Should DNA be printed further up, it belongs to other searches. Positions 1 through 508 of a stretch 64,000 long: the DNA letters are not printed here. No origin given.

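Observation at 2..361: Small ORF with 33 Cys and 16 Met in 119 aa: candidate new metallothionein-like metal-storage protein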

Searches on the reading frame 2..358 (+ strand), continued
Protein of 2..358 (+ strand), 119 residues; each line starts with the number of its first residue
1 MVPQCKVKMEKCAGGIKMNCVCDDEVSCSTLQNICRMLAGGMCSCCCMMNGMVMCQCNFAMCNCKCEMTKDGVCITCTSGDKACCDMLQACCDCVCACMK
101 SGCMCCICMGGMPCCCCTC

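Call 22: search_protein_families(library=pfam, proteins=[L044:10649-11968:+, L026:5-1084:-, L027:4365-5723:+, L030:8172-8894:-, L034:5690-6163:+, L039:8065-9159:-, L042:13155-13646:+, L054:19075-20403:-, L023:3413-4339:-, L027:10532-11542:-], max_evalue=0.001)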
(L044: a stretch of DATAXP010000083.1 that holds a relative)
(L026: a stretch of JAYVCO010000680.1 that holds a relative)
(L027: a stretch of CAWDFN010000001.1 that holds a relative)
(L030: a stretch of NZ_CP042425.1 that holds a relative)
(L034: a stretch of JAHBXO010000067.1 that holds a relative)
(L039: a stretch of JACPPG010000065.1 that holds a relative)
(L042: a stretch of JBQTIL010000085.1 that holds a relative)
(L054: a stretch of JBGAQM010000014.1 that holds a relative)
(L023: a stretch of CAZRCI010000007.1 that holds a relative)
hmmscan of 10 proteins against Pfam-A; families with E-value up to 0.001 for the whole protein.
L044:10649-11968:+ (440 aa): 0 families

L026:5-1084:- (360 aa): 0 families

L027:4365-5723:+ (453 aa): 1 family
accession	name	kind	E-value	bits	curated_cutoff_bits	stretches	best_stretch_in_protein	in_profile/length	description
PF06439.18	3keto-disac_hyd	-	9e-44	150.2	26.8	1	271-451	1-187/187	3-keto-disaccharide hydrolase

L030:8172-8894:- (241 aa): 0 families

L034:5690-6163:+ (158 aa): 0 families

L039:8065-9159:- (365 aa): 2 families
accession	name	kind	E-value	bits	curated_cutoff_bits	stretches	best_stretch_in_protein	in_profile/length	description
PF13531.11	SBP_bac_11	-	2.6e-35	122.7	25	1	75-313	13-227/227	Bacterial extracellular solute-binding protein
PF01547.30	SBP_bac_1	-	4.4e-05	24.1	26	1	78-305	14-307/307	Bacterial extracellular solute-binding protein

L042:13155-13646:+ (164 aa): 0 families

L054:19075-20403:- (443 aa): 0 families

L023:3413-4339:- (309 aa): 1 family
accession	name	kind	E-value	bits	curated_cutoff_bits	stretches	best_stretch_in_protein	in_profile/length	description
PF00198.28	2-oxoacid_dh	-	2.8e-06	27.4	23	0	241-277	189-225/232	2-oxoacid dehydrogenases acyltransferase (catalytic domain)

L027:10532-11542:- (337 aa): 2 families
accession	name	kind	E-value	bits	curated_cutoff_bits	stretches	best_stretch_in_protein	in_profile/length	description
PF11954.13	DUF3471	-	5.1e-13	49.8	29.3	1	246-325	2-89/103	Domain of unknown function (DUF3471)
PF00144.29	Beta-lactamase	-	2.5e-12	47.1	27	1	98-221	182-312/329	Beta-lactamase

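Call 39: search_solved_structures(query=A2, max_evalue=10, show_alignments=2)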
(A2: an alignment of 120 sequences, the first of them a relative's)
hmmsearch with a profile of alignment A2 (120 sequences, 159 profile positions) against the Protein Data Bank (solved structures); distinct sequences matched with E-value up to 10: 5.
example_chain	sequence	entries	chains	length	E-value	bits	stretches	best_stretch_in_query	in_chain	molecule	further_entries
7ne8_A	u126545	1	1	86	0.51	13.2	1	80-124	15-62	tick salivary protein BSAP1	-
7pwf_O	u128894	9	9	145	0.66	12.8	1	49-73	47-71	Ribosomal protein S14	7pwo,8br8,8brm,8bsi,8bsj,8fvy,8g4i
8btd_SQ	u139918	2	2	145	0.67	12.8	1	49-73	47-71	Ribosomal protein S14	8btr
4q9b_A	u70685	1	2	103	1.2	12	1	22-68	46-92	Novel antigen receptor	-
3ub3_A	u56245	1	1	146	1.4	11.7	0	69-120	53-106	Toll/interleukin-1 receptor domain-containing adapter protein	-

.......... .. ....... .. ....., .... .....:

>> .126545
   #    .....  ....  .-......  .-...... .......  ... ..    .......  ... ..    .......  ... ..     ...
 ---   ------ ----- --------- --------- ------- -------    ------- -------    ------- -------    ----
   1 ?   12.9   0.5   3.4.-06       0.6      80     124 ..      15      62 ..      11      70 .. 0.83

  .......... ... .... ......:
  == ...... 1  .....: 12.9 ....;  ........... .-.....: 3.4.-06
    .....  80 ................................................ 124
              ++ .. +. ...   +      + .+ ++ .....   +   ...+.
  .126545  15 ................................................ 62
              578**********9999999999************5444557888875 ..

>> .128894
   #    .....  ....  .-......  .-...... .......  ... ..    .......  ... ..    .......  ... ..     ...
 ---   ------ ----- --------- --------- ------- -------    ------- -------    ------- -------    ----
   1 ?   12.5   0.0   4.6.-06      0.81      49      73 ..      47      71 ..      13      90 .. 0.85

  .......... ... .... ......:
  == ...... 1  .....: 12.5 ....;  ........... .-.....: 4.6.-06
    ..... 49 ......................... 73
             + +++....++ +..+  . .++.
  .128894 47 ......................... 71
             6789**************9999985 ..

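Call 42: predict_structure(alignment_id=A2)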
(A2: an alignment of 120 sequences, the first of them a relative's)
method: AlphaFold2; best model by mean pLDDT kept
length: 155 residues; sequences in the alignment: 120
mean_pLDDT: 80.9   pTM: 0.70
mean pLDDT of the five models: 80.9, 80.8, 79.6, 79.3, 78.8
residues with pLDDT >= 90: 104; 70-90: 13; 50-70: 4; < 50: 34
segments of 3 or more residues with pLDDT < 50: 1-6, 8-35
pLDDT, mean of each block of 10 residues (from residue 1): 42 38 38 60 94 95 93 92 93 94 96 96 95 94 92 81
secondary structure, 60 per line:
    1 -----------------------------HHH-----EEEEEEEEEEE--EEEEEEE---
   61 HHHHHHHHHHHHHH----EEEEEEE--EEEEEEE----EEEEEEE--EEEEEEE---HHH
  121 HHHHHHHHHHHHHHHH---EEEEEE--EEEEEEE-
elements in order: E38-48 E51-57 H61-74 E79-85 E88-94 E99-105 E108-114 H118-136 E140-145 E148-154

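Call 44: fold_search(model_id=the predicted structure, library=pdb)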
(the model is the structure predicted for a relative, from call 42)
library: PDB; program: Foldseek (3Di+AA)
matches with E <= 10: 379; with E <= 0.001: 0
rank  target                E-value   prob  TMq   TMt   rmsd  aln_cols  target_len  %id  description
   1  5ngm_AG               2.6e-01  0.07  0.15  0.14  17.9       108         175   12  2.9S structure of the 70S ribosome composing the S. aureus 100S complex (released 2017-10-04)
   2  8poj_A                2.8e-01  0.14  0.23  0.20   8.3       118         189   11  TEAD2 in complex with an inhibitor (released 2023-11-22)
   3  6s9f_B                3.8e-01  0.14  0.21  0.12  11.6       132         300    9  Drosophila OTK, extracellular domains 3-5 (released 2020-03-25)
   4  8rxv_A                3.8e-01  0.13  0.23  0.19   8.3       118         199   11  TEAD2 with an inhibitor (released 2025-02-19)
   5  7rck_B                3.8e-01  0.05  0.15  0.10  13.2       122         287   10  Crystal Structure of PMS2 with Substrate (released 2022-03-02)
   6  7oyj_A                4.3e-01  0.11  0.20  0.16   8.2        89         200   11  Crystal structure of hTEAD2 in complex with fragment at the interface 2 (released 2022-05-25)
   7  9dcy_A                5.1e-01  0.60  0.27  0.18   3.7        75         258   11  Crystal Structure of Designed allosteric facilitated dissociation switch AS1 in complex state HE (released 2025-08-20)
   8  6lyy_B                5.1e-01  0.11  0.17  0.13   9.7        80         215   14  Cryo-EM structure of the human MCT1/Basigin-2 complex in the presence of anti-cancer drug candidate AZD3965 in the out (released 2020-12-23)
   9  4eq2                  5.4e-01  0.11  0.23  0.18   9.2       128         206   10  Crystal Structure Analysis of Chicken Interferon Gamma Receptor Alpha Chain (released 2013-04-24)
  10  8ure_A                5.8e-01  0.38  0.27  0.11   8.2        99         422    9  CryoEM Structure of Allosterically Switchable De Novo Protein sr312, in Open State with Effector Peptide (released 2024-08-14)
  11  8rxl_B                5.8e-01  0.09  0.22  0.18   8.5       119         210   11  TEAD2 with an inhibitor (released 2025-02-19)
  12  9dd0_B                6.1e-01  0.60  0.28  0.33   3.5        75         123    9  Designed allosteric facilitated dissociation switch AS1 in complex state TH with methylated lysines, crystal #2 (released 2025-08-20)
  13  5fn8_A                6.5e-01  0.07  0.17  0.15  11.6        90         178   14  Crystal structure of rat CD45 extracellular region, domains d3-d4 (released 2016-03-23)
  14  3t4a_A                6.9e-01  0.08  0.17  0.06   7.7        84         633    7  Structure of a truncated form of Staphylococcal Complement Inhibitor B bound to human C3c at 3.4 Angstrom resolution (released 2011-11-23)
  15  7ckr_B                7.3e-01  0.10  0.17  0.13   9.8        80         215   14  Cryo-EM structure of the human MCT1/Basigin-2 complex in the presence of anti-cancer drug candidate BAY-8002 in the ou (released 2020-12-23)
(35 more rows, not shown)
